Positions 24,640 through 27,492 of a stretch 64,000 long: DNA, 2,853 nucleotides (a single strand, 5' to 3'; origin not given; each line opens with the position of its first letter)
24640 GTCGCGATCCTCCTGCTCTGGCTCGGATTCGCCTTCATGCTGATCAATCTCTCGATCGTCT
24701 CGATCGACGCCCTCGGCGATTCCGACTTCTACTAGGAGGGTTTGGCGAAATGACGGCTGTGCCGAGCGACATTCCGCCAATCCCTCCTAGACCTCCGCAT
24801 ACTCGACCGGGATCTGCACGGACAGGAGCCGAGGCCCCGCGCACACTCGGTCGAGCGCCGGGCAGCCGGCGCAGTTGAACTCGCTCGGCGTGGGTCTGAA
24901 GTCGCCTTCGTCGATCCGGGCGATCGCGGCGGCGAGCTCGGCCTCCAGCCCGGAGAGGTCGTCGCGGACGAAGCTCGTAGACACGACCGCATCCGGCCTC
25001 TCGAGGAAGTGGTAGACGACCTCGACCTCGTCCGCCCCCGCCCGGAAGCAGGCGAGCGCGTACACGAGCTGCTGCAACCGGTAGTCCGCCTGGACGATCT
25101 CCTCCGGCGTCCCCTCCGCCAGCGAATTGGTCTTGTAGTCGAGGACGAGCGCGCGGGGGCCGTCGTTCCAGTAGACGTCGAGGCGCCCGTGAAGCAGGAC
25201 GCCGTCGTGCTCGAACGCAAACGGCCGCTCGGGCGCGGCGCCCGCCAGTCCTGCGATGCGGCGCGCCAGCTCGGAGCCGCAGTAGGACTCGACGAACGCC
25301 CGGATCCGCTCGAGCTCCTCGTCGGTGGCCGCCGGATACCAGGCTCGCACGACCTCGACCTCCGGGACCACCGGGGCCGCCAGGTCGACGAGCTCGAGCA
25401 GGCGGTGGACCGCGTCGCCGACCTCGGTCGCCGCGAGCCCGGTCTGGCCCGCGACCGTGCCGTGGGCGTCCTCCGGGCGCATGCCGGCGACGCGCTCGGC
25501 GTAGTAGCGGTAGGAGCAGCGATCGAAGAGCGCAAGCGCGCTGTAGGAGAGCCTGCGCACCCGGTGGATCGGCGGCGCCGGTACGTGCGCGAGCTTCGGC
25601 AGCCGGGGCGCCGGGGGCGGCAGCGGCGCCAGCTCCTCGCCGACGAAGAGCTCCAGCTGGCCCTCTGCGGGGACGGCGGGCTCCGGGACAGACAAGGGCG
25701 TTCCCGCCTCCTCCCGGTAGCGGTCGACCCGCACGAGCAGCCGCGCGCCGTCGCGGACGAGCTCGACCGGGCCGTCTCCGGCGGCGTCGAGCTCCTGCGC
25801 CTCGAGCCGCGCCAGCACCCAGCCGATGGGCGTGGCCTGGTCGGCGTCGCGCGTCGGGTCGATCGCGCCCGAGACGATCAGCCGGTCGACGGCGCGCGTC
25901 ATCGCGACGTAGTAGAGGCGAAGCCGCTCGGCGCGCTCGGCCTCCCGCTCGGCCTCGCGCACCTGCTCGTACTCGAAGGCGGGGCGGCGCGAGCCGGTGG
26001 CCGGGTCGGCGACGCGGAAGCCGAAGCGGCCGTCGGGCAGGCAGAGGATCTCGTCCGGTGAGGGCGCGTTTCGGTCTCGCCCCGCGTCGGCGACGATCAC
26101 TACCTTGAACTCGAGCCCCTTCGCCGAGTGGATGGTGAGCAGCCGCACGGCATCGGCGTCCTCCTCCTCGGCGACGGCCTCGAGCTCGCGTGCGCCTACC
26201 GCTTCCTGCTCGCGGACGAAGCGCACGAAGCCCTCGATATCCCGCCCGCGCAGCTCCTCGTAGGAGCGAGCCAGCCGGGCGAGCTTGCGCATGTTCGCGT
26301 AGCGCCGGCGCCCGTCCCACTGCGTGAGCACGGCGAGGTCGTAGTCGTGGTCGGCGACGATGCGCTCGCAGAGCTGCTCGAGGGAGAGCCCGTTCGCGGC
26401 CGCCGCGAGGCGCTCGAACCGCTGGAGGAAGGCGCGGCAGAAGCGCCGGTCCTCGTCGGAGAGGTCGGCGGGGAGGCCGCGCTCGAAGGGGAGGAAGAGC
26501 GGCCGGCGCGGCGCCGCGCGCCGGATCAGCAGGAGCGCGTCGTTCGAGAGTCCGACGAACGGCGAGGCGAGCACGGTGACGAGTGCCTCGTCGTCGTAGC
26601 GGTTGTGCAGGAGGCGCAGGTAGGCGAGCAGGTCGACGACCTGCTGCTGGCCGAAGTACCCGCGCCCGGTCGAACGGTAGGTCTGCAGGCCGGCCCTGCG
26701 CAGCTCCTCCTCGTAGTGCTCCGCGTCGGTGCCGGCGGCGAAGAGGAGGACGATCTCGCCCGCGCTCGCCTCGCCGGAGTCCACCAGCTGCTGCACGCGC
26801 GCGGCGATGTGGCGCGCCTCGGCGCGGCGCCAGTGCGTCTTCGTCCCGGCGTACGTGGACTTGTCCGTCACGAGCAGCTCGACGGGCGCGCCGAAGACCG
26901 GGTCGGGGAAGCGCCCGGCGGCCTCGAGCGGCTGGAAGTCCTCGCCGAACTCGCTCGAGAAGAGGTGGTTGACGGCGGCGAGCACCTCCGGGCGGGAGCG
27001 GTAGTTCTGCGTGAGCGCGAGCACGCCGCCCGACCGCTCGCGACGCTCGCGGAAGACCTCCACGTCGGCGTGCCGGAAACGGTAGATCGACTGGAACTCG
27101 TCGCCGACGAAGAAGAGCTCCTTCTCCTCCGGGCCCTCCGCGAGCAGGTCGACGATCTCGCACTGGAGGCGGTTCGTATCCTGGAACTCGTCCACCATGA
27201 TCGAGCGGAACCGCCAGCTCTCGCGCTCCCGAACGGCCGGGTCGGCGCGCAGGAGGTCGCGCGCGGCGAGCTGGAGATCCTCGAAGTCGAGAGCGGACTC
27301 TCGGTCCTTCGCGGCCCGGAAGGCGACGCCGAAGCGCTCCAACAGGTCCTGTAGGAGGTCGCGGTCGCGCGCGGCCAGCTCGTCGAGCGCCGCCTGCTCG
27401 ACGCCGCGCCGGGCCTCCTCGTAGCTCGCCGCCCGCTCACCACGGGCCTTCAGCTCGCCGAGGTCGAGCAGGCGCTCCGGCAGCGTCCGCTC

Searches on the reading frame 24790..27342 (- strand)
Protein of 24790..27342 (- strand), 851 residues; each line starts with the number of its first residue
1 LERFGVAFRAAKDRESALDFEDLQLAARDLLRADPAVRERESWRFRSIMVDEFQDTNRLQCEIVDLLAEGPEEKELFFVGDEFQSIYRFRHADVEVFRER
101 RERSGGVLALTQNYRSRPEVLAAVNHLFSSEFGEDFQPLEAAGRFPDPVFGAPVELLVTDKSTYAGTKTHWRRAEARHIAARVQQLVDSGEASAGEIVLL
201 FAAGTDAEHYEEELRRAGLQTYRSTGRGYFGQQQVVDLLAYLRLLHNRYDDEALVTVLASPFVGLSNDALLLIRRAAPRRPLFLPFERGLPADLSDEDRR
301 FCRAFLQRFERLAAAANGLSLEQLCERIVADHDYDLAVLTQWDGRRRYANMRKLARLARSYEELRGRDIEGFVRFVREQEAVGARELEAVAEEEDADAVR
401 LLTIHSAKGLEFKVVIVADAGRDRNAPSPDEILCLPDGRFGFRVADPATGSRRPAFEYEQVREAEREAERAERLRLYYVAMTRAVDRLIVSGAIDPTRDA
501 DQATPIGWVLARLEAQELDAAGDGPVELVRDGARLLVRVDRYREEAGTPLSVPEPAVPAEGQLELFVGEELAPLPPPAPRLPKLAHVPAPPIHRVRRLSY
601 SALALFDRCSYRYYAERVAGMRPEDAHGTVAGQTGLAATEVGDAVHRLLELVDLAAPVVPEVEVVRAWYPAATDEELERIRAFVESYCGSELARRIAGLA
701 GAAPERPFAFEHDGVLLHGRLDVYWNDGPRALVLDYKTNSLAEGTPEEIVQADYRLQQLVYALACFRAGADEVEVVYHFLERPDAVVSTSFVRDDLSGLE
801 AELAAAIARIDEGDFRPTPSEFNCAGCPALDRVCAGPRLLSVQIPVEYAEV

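Call 45: search_protein_families(library=pfam, proteins=[window:24790-27342:-], max_evalue=0.001)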
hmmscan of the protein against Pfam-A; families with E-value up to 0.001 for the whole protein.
window:24790-27342:- (851 aa): 5 families
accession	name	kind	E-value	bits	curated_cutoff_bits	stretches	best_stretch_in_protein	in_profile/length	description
PF13361.12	UvrD_C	-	1e-33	117.7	25.6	2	305-491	209-346/350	UvrD-like helicase C-terminal domain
PF00580.27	UvrD-helicase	-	6.6e-26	92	23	1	8-100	176-266/271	UvrD/REP helicase N-terminal domain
PF12705.13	PDDEXK_1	-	2.6e-24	87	22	1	597-830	1-243/247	PD-(D/E)XK nuclease superfamily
PF13538.12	UvrD_C_2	-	3.7e-08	33.6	27.4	1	399-420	2-23/52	UvrD-like helicase C-terminal domain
PF13245.12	AAA_19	-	2.7e-05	24.8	25.1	1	36-90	82-134/134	AAA domain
